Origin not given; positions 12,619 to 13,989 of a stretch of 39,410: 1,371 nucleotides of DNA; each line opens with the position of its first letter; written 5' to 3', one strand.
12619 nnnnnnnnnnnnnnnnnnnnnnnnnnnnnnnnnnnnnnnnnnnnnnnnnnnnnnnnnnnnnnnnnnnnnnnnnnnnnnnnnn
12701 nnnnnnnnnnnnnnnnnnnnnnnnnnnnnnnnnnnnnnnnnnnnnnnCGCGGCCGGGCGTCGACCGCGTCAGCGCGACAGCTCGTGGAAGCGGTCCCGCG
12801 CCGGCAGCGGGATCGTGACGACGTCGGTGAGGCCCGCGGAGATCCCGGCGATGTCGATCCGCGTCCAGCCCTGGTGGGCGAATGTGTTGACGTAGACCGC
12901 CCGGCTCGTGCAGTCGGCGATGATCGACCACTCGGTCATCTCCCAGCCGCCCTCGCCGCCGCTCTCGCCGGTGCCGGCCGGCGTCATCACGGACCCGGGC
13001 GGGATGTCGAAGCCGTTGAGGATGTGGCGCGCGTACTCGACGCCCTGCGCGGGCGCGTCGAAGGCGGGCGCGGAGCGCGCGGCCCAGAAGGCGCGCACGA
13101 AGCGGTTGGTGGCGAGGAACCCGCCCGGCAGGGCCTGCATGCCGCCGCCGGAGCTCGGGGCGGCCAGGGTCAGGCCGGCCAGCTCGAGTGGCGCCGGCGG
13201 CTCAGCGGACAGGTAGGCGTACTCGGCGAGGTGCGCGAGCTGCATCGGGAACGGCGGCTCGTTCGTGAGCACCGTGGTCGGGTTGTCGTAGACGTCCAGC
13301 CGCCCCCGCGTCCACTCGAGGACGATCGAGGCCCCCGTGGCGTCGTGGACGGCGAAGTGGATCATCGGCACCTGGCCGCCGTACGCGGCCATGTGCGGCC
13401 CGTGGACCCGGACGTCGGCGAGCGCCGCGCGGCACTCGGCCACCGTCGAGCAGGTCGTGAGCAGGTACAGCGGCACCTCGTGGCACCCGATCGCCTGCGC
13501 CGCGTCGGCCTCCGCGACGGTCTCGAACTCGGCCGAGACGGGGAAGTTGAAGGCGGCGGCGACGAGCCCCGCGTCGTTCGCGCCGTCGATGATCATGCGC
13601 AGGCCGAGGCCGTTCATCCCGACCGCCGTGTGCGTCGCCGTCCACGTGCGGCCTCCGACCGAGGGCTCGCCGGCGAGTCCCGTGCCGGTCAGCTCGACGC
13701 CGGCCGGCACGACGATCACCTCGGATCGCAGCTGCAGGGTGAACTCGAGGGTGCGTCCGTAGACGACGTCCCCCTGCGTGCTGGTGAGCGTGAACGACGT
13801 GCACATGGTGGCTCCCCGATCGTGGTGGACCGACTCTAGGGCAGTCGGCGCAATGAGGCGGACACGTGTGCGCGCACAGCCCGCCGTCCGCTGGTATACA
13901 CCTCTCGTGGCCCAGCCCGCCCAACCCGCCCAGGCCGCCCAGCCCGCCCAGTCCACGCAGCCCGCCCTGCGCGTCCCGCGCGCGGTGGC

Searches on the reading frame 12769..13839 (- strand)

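Call 72: search_protein_families(library=pfam, proteins=[window:12769-13839:-], max_evalue=0.0001)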
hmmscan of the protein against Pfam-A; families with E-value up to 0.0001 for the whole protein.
window:12769-13839:- (356 aa): 1 family
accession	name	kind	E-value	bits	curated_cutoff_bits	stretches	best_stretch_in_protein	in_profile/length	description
PF02275.23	CBAH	-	9.2e-44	150.8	20.4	1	13-321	1-294/316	Linear amide C-N hydrolases, choloylglycine hydrolase family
